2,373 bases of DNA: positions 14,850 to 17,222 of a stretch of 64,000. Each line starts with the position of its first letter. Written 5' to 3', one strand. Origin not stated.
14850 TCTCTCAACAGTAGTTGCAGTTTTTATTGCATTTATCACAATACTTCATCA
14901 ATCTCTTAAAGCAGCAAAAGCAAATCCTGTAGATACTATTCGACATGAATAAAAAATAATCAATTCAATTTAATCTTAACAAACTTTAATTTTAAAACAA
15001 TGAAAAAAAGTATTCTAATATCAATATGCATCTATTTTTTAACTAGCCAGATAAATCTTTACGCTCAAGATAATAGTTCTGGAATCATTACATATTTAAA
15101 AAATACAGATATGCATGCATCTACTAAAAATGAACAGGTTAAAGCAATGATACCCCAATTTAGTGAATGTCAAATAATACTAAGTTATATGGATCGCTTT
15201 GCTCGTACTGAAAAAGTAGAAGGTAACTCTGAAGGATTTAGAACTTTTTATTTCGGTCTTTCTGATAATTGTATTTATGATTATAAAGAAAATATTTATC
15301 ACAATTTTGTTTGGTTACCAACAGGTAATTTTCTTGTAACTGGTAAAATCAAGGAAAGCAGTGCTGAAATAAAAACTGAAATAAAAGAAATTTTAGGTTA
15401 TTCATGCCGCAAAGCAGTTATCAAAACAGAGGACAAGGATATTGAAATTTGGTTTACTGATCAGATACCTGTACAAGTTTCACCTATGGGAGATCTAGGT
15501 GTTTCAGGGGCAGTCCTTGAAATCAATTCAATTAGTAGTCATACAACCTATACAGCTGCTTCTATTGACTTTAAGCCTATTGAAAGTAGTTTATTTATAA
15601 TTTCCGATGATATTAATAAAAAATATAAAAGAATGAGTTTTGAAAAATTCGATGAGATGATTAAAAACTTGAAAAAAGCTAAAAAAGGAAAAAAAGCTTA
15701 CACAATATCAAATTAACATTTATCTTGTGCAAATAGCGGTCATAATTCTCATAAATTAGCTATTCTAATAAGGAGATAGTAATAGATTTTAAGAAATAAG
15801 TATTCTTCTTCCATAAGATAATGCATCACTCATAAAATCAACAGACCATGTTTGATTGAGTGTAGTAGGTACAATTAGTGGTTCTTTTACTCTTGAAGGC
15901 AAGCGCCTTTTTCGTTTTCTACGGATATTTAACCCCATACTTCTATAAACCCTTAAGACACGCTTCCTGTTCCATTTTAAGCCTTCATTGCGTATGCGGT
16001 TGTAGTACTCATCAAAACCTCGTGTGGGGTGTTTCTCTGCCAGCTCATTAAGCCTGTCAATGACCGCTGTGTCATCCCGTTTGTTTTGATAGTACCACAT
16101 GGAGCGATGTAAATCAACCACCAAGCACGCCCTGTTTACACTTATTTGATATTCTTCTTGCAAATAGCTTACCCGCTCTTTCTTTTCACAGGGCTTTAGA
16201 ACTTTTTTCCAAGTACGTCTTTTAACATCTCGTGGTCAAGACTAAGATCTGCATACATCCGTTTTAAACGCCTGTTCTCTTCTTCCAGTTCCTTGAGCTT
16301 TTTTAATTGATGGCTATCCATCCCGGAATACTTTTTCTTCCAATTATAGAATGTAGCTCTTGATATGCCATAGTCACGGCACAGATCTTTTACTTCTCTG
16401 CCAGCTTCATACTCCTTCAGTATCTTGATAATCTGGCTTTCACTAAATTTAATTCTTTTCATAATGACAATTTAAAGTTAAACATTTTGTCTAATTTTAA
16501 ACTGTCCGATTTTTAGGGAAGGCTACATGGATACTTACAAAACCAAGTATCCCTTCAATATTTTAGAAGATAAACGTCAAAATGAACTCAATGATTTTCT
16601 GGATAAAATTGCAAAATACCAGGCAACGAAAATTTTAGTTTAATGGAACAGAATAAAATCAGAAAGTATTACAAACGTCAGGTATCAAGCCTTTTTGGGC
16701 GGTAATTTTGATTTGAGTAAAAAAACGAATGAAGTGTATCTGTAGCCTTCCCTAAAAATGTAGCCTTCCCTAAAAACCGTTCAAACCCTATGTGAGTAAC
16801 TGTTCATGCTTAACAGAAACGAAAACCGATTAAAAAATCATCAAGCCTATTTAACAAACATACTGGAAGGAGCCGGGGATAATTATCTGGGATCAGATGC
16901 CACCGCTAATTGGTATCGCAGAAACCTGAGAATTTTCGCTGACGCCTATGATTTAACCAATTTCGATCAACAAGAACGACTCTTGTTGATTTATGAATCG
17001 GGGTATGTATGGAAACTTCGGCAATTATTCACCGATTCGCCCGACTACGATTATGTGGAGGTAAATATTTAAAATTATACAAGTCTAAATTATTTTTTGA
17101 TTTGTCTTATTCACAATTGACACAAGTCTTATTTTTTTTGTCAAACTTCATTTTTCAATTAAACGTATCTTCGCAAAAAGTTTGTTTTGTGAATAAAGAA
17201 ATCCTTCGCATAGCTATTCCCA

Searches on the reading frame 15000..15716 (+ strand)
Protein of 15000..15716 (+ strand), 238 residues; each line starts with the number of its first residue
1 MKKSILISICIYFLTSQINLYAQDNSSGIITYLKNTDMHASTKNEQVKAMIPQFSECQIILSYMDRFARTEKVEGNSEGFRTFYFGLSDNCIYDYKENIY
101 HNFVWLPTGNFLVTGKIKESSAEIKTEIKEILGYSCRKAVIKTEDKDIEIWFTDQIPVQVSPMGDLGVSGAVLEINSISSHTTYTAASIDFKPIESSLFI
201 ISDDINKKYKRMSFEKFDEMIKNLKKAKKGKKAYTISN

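Call 21: find_encoding_contigs(protein=window:15000-15716:+, flank=5000, max_places=10)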
Protein window:15000-15716:+ (238 aa): no gene with exactly this product is on record in the collection.

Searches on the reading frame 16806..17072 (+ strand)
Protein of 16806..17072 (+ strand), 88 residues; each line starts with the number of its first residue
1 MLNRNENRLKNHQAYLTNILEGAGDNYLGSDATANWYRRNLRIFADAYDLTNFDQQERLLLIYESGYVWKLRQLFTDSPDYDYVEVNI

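Call 22: find_encoding_contigs(protein=window:16806-17072:+, flank=5000, max_places=10)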
Protein window:16806-17072:+ (88 aa): no gene with exactly this product is on record in the collection.
